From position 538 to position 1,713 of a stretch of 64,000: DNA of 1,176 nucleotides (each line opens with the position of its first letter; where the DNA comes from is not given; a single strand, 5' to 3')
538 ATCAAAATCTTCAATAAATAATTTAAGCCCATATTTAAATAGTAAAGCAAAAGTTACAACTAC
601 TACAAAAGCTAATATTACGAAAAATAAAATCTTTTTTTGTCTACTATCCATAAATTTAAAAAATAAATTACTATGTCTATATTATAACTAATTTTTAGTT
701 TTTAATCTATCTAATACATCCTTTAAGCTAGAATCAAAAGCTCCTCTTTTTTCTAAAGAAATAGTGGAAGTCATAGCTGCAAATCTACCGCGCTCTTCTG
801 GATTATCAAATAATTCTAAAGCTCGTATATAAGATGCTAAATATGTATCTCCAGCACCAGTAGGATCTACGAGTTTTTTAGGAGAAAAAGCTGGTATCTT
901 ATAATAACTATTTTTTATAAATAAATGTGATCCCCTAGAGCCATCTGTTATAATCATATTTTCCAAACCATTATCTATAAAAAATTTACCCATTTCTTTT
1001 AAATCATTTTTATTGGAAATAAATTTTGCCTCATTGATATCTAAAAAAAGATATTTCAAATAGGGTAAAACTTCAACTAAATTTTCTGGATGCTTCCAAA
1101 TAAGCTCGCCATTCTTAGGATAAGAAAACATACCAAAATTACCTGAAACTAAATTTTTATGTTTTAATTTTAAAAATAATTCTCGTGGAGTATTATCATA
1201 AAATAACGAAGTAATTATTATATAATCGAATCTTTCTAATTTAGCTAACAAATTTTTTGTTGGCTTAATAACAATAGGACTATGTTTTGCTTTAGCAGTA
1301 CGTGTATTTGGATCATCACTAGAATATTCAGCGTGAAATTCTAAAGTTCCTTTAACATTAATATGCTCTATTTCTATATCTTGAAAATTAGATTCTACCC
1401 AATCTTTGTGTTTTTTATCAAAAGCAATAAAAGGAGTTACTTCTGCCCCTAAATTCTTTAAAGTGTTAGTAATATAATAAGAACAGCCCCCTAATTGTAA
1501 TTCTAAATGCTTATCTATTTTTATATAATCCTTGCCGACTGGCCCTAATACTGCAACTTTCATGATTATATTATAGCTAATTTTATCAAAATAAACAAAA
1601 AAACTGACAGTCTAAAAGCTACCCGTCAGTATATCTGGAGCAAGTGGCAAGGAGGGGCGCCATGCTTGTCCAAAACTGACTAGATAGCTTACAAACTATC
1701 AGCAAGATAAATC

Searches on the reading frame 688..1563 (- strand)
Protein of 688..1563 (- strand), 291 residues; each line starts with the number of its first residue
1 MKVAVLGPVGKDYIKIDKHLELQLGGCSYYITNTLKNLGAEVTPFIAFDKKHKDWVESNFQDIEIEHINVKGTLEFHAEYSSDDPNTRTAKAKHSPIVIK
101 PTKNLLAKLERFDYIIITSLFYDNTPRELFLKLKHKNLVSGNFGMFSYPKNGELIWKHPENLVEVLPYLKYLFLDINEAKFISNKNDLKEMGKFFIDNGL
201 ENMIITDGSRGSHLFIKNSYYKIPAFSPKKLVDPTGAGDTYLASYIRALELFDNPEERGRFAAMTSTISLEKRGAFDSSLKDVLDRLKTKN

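Call 11: find_related_loci(query=window:688-1563:-, collection=genome_contigs, flank=4000)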
Query window:688-1563:- (291 aa) in genome_contigs; peptide patterns used: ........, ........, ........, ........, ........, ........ (x = any residue, [..] = any of these).
200 stretches matched a pattern, but none encodes a relative of the query by tblastn (E <= 1e-3).

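Call 12: find_homologous_proteins(query=window:688-1563:-)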
Query window:688-1563:- (291 aa): 134 proteins with E <= 0.001 among 2042 candidates; the best 120 are listed.
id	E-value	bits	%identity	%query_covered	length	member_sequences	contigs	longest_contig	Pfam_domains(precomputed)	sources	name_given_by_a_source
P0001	1.2e-191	653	100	100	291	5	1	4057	PF00294.30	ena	-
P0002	6.2e-155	533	78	100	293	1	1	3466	PF00294.30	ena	-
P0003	3.5e-124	432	64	99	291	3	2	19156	PF00294.30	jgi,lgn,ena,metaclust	metaclust:\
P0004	2.0e-113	397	61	99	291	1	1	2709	PF00294.30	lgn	-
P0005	8.9e-104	365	57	100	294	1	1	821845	PF00294.30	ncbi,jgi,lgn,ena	ncbi:MAG: carbohydrate kinase family protein [Patescibacteria group bacterium]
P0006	1.4e-103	364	57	100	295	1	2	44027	PF00294.30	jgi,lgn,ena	-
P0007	2.3e-103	364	58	100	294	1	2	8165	PF00294.30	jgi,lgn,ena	jgi:sugar/nucleoside kinase (ribokinase family)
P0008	1.6e-102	361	57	100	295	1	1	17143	PF00294.30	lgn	-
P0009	2.2e-102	360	57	100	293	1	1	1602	PF00294.30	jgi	jgi:nucleoside kinase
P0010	3.0e-102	360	56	99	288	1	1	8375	PF00294.30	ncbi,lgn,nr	ncbi:MAG: PfkB family carbohydrate kinase [Leadbetterella sp.]|nr:PfkB family carbohydrate kinase [L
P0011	7.5e-102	359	55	99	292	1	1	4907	PF00294.30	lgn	-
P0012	6.6e-101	355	56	99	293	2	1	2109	PF00294.30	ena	-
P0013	4.1e-100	353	56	100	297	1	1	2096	PF00294.30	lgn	-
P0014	2.3e-99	350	56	99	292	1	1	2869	PF00294.30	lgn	-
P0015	2.5e-99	350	55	99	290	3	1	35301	PF00294.30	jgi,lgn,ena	-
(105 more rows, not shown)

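Call 13: find_encoding_contigs(protein=P0002, flank=3000, max_places=3)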
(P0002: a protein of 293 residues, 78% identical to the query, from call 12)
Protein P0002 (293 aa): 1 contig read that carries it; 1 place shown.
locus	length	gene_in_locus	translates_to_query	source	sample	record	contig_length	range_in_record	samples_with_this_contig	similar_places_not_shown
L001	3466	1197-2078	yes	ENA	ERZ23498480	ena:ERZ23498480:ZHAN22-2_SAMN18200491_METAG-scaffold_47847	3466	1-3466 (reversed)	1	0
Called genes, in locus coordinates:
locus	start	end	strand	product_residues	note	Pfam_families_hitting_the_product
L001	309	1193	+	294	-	-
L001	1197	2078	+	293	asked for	PF00294:PfkB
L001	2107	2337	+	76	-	PF18917:LiaI-LiaF-like_TM1, PF22570:LiaF-TM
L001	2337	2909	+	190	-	PF01863:YgjP-like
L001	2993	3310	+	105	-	PF00383:dCMP_cyt_deam_1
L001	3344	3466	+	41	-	?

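Call 14: find_encoding_contigs(protein=P0003, flank=3000, max_places=3)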
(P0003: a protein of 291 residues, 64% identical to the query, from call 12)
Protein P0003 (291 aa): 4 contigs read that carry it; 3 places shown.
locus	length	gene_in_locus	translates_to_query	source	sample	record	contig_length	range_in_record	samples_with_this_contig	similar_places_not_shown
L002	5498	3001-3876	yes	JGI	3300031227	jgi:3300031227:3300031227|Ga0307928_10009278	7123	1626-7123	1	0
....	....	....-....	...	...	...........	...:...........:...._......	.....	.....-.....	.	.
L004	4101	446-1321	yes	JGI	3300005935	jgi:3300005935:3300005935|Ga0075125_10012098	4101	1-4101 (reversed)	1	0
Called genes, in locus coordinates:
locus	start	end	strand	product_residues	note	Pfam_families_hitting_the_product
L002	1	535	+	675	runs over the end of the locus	PF04760:IF2_N, PF00009:GTP_EFTU, PF00071:Ras (weak), PF01926:MMR_HSR1, PF03144:GTP_EFTU_D2 (faint), PF22042:EF-G_D2, PF11987:IF-2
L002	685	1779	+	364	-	PF01658:Inos-1-P_synth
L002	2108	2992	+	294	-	-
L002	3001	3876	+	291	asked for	PF00294:PfkB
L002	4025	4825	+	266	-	-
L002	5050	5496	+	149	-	?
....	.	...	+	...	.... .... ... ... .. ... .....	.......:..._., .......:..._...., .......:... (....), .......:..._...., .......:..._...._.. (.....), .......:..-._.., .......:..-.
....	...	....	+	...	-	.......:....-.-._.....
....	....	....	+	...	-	-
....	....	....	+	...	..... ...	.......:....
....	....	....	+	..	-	?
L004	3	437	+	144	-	?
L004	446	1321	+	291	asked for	PF00294:PfkB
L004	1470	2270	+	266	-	-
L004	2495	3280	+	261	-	PF00005:ABC_tran, PF13175:AAA_15 (faint), PF13304:AAA_21 (weak)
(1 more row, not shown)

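Call 15: find_encoding_contigs(protein=P0004, flank=3000, max_places=3)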
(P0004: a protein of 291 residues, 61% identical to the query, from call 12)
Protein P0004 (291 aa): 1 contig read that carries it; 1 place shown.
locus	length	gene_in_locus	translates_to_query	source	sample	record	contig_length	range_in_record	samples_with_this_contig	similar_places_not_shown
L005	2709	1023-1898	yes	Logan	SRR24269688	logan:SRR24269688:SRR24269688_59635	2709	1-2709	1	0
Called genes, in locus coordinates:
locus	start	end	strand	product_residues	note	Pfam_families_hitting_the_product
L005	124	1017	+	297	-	-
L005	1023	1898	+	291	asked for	PF00294:PfkB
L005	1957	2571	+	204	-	PF00702:Hydrolase, PF13419:HAD_2, PF13242:Hydrolase_like (weak)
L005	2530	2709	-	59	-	?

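Call 16: find_encoding_contigs(protein=P0005, flank=3000, max_places=3)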
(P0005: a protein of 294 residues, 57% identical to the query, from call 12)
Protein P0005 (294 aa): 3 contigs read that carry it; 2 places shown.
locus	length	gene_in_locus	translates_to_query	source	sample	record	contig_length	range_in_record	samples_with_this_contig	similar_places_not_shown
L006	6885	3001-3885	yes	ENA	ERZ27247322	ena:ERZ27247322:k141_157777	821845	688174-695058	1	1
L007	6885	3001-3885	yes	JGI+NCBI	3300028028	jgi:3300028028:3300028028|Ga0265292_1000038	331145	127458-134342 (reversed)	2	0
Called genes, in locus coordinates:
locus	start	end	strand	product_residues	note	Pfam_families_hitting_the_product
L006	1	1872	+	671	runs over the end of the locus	PF05014:Nuc_deoxyrib_tr (faint), PF00348:polyprenyl_synt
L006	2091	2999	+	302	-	PF00300:His_Phos_1 (faint)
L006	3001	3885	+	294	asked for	PF00294:PfkB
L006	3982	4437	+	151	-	PF00293:NUDIX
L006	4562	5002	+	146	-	PF00583:Acetyltransf_1, PF13673:Acetyltransf_10, PF13508:Acetyltransf_7 (weak), PF08445:FR47 (weak)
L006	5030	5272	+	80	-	PF01541:GIY-YIG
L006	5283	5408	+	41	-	-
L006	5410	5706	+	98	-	-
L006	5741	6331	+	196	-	PF04229:GrpB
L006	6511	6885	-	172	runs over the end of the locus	-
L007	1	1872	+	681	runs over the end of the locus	PF05014:Nuc_deoxyrib_tr (faint), PF00348:polyprenyl_synt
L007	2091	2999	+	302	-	PF00300:His_Phos_1 (faint)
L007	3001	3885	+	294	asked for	PF00294:PfkB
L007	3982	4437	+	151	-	PF00293:NUDIX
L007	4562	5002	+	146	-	PF00583:Acetyltransf_1, PF13673:Acetyltransf_10, PF13508:Acetyltransf_7 (weak), PF08445:FR47 (weak)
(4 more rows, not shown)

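Call 18: find_encoding_contigs(protein=P0001, flank=4000, max_places=5)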
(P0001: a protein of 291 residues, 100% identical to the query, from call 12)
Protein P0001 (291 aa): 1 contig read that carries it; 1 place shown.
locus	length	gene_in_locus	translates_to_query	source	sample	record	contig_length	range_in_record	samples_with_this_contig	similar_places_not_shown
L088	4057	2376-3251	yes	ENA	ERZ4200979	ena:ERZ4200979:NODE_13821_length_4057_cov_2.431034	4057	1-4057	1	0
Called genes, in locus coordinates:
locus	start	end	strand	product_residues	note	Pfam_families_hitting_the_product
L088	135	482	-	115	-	PF00453:Ribosomal_L20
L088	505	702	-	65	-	PF01632:Ribosomal_L35p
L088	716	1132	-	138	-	PF05198:IF3_N, PF00707:IF3_C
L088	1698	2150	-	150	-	PF01668:SmpB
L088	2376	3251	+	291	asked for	PF00294:PfkB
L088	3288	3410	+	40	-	-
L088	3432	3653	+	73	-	PF18917:LiaI-LiaF-like_TM1, PF22570:LiaF-TM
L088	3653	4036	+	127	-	PF01205:Impact_N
